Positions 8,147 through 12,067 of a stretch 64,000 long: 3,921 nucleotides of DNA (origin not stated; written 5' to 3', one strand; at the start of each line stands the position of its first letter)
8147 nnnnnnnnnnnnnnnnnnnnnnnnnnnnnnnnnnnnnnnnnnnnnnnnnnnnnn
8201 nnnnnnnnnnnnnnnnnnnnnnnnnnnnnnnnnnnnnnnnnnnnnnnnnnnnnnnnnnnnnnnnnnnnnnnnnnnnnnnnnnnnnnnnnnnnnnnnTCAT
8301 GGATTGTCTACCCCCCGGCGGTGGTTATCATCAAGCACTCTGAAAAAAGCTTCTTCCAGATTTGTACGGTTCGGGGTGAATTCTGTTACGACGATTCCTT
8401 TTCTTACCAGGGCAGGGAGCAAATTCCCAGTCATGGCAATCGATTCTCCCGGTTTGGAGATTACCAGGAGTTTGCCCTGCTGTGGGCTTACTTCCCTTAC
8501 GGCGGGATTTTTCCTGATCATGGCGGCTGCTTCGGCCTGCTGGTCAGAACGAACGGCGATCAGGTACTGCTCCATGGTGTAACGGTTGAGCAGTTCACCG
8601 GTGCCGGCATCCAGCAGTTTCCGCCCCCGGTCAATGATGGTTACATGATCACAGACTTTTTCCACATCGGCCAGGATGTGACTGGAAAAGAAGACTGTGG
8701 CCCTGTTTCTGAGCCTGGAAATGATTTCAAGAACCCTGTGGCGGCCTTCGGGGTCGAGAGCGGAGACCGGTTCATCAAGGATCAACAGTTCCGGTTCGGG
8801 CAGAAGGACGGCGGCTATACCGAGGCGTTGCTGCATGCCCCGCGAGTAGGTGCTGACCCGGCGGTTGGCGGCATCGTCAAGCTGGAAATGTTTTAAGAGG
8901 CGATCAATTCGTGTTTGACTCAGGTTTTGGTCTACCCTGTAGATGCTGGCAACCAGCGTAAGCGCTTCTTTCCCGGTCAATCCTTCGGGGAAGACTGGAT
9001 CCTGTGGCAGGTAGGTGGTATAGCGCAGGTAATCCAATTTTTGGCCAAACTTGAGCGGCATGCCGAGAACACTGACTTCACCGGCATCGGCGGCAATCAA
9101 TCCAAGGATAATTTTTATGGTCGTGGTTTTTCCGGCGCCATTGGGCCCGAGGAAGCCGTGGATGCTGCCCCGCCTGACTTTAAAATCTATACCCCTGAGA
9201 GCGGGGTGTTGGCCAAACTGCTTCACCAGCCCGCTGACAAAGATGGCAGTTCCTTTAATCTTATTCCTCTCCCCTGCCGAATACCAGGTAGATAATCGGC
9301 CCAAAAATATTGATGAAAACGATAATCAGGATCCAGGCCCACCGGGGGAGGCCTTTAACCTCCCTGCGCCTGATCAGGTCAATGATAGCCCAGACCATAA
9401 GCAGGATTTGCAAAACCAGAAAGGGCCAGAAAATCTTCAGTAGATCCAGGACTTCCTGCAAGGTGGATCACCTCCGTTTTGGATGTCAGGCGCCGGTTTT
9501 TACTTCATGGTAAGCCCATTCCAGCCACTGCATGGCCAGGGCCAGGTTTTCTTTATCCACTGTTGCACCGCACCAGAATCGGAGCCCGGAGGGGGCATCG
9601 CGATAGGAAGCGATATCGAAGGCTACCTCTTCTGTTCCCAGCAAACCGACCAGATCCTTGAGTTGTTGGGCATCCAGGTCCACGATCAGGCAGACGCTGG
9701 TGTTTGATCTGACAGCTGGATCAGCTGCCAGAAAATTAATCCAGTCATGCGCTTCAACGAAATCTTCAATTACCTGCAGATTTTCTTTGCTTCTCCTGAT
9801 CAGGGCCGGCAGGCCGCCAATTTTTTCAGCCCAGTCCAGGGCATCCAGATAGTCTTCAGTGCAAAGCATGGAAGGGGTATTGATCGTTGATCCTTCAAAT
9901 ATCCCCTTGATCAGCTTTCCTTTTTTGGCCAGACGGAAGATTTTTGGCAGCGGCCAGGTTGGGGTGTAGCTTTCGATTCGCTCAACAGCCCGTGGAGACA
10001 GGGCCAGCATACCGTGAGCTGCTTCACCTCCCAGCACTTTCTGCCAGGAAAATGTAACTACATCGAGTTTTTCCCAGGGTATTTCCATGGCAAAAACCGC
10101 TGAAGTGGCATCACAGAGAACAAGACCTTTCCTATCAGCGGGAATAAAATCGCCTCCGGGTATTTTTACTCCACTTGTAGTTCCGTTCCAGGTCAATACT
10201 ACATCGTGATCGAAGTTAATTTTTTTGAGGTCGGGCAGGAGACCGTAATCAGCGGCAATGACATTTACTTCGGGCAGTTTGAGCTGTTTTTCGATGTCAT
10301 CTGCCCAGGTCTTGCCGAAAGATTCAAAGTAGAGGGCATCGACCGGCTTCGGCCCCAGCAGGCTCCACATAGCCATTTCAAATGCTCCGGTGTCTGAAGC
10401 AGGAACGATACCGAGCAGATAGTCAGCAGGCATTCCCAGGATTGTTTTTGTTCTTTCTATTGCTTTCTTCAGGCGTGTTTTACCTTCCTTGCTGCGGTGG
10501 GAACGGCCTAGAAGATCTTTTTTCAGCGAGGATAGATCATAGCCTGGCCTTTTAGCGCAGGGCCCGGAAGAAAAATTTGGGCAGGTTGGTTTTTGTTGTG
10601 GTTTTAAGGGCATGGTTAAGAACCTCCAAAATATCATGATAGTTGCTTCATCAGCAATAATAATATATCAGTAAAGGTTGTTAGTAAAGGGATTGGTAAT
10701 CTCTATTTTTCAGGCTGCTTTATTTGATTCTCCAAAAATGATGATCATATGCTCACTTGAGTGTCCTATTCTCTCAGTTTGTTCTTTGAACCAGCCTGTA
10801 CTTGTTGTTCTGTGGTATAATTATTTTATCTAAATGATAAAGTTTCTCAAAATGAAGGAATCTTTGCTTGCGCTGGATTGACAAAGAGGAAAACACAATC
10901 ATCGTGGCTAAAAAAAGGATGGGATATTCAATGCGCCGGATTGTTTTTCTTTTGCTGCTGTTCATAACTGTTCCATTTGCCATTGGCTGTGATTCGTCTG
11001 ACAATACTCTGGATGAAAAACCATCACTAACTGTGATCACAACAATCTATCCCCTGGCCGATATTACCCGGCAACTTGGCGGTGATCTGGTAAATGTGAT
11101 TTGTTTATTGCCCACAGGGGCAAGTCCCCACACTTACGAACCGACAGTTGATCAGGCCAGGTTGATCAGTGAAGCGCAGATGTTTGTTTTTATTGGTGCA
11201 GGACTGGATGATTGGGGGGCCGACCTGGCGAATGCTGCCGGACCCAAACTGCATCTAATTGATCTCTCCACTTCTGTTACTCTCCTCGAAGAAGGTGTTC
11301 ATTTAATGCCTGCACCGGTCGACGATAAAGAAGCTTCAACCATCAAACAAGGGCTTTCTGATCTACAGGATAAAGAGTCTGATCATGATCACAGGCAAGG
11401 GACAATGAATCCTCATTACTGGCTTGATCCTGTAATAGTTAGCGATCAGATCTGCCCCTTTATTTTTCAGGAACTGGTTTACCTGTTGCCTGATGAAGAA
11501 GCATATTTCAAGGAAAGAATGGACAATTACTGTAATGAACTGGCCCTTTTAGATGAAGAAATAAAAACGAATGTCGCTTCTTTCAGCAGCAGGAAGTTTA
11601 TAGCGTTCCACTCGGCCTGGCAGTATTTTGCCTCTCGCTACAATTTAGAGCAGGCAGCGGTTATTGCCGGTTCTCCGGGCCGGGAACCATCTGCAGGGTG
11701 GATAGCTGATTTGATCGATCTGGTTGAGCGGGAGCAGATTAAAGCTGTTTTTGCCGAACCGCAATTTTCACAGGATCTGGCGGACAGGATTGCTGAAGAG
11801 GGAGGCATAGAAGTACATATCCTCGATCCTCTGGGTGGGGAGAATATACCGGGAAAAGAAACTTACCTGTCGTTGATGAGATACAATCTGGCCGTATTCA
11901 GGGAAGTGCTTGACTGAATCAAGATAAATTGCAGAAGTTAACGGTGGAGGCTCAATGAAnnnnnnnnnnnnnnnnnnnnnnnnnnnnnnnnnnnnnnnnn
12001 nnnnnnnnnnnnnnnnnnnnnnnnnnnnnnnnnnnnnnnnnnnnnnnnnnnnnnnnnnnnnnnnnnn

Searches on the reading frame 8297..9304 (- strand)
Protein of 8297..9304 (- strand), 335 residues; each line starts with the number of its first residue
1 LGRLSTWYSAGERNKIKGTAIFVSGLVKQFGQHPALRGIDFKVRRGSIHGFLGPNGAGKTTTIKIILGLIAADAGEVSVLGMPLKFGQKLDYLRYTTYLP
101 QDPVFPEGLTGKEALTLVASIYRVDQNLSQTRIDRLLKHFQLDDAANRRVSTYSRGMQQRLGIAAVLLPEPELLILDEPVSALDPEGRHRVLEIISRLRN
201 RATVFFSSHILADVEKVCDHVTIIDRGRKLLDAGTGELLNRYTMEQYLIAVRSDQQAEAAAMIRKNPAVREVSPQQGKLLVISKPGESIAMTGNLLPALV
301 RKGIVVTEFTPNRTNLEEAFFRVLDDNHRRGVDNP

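Call 7: search_protein_families(library=pfam, proteins=[window:8297-9304:-])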
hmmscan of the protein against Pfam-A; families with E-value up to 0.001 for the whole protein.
window:8297-9304:- (335 aa): 2 families
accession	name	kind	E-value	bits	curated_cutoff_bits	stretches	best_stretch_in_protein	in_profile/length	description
PF00005.33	ABC_tran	-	2.1e-29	103.3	25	1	36-180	1-136/137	ABC transporter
PF13304.12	AAA_21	-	3.9e-15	57.1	27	1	102-210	195-299/304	AAA domain, putative AbiEii toxin, Type IV TA system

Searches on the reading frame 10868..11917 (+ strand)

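Call 7: search_protein_families(library=pfam, proteins=[window:10868-11917:+])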
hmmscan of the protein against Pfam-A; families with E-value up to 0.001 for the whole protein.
window:10868-11917:+ (349 aa): 1 family
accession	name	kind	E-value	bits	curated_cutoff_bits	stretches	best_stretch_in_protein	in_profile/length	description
PF01297.22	ZnuA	-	8e-69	232.5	29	1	56-346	1-262/263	Zinc-uptake complex component A periplasmic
